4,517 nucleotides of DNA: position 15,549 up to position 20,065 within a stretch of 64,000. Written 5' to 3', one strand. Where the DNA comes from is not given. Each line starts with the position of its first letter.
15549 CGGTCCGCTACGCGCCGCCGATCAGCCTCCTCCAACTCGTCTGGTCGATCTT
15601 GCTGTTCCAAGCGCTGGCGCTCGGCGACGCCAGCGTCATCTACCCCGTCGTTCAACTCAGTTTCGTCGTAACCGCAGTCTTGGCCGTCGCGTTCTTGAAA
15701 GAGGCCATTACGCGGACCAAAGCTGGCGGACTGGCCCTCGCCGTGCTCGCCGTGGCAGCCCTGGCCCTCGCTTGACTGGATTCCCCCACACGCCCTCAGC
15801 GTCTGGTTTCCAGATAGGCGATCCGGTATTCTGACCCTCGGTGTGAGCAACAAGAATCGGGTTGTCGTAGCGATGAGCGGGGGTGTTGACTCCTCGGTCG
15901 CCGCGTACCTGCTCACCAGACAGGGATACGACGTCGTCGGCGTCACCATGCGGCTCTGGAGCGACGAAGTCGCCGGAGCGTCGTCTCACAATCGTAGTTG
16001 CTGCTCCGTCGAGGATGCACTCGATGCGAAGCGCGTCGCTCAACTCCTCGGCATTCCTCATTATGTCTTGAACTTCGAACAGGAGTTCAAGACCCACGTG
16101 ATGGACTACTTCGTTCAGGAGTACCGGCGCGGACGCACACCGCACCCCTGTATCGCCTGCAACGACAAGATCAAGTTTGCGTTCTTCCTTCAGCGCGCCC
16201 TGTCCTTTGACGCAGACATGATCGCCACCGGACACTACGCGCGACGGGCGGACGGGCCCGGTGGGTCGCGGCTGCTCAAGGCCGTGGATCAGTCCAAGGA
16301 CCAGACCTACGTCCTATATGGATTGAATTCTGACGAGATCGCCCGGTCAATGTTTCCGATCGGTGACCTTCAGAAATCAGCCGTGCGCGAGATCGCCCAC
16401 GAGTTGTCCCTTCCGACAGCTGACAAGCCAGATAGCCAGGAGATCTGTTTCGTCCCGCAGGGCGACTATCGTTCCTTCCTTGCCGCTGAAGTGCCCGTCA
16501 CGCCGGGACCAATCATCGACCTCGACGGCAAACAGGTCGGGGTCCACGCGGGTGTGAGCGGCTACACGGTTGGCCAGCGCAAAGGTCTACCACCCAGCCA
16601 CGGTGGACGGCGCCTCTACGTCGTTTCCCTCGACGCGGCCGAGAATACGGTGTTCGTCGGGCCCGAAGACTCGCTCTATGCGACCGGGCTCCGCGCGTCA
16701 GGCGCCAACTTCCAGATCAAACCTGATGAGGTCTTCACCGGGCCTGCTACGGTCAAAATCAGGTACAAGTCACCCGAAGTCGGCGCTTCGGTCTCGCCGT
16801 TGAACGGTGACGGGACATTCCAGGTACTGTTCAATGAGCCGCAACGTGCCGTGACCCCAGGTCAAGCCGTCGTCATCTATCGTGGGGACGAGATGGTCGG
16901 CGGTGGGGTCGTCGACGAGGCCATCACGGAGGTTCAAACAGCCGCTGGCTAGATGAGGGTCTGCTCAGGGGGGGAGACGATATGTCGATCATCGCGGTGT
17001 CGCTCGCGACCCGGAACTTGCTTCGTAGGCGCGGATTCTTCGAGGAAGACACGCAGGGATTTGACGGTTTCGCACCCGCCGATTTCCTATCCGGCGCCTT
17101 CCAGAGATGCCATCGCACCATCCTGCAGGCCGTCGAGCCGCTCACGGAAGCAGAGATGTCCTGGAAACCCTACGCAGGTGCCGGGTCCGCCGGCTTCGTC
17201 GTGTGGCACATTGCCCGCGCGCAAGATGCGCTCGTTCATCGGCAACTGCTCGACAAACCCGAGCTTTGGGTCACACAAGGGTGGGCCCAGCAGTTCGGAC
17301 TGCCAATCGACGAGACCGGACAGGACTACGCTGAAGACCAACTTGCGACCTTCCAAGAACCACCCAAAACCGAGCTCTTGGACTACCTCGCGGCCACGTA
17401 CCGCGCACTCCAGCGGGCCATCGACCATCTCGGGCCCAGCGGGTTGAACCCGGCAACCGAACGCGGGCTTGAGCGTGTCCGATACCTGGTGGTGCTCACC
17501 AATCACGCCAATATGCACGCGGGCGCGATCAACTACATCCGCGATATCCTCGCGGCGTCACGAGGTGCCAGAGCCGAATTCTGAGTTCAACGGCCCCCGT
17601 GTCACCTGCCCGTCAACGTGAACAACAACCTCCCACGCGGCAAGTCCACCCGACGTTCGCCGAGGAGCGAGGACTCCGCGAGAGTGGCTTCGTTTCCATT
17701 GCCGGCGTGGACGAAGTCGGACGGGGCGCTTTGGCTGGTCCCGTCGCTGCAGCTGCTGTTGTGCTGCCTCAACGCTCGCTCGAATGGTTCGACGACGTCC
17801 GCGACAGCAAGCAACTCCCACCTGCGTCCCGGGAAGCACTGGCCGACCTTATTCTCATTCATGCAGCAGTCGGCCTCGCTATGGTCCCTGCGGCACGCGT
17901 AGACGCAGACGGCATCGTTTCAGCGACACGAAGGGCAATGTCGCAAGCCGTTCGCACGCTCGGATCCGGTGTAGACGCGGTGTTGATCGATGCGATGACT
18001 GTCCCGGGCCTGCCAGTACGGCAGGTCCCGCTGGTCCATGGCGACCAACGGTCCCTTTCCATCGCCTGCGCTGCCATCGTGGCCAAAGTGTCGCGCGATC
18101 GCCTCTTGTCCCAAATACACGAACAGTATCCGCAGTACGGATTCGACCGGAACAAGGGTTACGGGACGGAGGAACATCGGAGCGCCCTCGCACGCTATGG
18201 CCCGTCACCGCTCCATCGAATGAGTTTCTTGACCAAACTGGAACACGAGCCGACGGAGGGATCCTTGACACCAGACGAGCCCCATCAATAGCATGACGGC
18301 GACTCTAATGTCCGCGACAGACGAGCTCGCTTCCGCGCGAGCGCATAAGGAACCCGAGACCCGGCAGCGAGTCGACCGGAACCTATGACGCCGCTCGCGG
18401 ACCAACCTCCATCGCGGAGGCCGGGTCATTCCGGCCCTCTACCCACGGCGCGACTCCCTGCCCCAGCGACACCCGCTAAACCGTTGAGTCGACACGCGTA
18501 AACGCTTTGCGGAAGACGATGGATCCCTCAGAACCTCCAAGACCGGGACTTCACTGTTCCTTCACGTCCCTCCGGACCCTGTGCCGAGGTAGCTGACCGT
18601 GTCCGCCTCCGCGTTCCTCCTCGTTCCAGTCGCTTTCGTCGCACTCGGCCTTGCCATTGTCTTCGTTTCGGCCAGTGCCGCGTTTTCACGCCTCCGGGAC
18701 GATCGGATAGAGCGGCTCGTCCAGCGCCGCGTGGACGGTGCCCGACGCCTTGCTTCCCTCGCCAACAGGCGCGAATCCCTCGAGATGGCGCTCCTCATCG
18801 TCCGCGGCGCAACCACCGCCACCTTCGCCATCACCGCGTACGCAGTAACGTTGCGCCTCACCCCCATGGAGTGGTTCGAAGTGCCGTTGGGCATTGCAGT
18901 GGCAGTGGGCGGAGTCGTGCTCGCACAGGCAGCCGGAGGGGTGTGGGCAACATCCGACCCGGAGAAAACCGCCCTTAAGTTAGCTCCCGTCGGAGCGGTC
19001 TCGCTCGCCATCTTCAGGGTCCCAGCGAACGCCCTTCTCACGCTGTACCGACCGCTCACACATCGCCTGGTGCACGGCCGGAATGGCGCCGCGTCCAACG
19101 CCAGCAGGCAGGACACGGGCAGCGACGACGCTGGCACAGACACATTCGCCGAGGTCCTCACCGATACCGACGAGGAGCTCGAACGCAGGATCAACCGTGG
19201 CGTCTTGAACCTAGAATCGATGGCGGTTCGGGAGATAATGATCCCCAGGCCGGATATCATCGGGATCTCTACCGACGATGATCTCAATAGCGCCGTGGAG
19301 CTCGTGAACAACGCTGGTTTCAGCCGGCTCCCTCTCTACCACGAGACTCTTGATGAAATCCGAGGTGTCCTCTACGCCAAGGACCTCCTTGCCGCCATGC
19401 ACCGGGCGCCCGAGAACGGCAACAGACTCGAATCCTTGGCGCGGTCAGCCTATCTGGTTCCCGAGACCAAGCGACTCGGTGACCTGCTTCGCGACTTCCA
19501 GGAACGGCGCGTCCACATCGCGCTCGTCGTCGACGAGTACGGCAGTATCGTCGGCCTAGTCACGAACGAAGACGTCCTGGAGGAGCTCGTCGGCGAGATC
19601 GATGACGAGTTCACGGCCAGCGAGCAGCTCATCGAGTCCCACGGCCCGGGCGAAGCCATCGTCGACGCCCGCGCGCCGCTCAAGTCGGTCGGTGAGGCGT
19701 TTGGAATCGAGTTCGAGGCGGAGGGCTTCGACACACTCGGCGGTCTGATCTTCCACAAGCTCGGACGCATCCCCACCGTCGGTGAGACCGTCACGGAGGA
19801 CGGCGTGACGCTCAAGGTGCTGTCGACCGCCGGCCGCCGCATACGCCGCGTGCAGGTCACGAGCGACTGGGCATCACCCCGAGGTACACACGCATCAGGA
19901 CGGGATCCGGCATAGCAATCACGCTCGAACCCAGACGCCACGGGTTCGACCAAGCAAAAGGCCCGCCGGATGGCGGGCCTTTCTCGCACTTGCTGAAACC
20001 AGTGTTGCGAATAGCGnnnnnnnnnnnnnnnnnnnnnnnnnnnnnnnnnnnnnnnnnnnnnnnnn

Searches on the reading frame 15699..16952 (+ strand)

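Call 25: search_protein_families(library=pfam, proteins=[window:15699-16952:+], max_evalue=0.001)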
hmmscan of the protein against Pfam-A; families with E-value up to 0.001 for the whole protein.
window:15699-16952:+ (417 aa): 6 families
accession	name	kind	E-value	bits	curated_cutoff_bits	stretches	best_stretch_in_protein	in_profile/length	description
PF03054.22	tRNA_Me_trans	-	8.1e-79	264.4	20.6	1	54-253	2-201/202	tRNA methyl transferase HUP domain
PF20259.3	tRNA_Me_trans_M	-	1.3e-18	66.7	27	1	259-321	2-65/66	tRNA methyl transferase PRC-barrel domain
PF20258.4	tRNA_Me_trans_C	-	2.1e-17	63.6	20.6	1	331-405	4-77/77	Aminomethyltransferase beta-barrel domain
PF02540.23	NAD_synthase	-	1.3e-06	28.2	21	0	51-129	17-84/242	NAD synthase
PF02568.20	ThiI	-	3.7e-05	23.9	20.5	1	53-85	4-36/197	Thiamine biosynthesis protein (ThiI)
PF24167.1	DUF7411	-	0.00048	20.2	28.7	0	55-138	3-70/194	Family of unknown function (DUF7411)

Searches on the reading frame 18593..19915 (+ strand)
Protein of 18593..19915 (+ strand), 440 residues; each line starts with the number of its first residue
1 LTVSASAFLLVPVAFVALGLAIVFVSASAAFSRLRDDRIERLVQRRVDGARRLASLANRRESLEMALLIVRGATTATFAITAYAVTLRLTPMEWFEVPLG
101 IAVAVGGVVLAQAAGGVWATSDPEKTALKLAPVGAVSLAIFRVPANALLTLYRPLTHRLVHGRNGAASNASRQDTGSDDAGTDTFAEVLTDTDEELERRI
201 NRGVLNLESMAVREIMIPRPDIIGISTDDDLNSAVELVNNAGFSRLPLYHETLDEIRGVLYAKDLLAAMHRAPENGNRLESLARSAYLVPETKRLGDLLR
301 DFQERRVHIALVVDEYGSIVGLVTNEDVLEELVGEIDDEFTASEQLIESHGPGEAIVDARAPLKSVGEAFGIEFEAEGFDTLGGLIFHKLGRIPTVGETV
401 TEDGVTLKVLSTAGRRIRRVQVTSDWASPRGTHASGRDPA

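Call 25: search_protein_families(library=pfam, proteins=[window:18593-19915:+], max_evalue=0.001)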
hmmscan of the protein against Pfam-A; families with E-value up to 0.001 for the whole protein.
window:18593-19915:+ (440 aa): 3 families
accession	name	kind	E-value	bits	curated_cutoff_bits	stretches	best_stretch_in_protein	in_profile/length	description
PF03471.22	CorC_HlyC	-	1.2e-21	76.9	27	1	350-423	3-78/81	Transporter associated domain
PF00571.33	CBS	-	8.2e-15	55.3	24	2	288-333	11-56/57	CBS domain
PF01595.25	CNNM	-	6.8e-08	32.8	28.4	1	14-160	3-149/181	Cyclin M transmembrane N-terminal domain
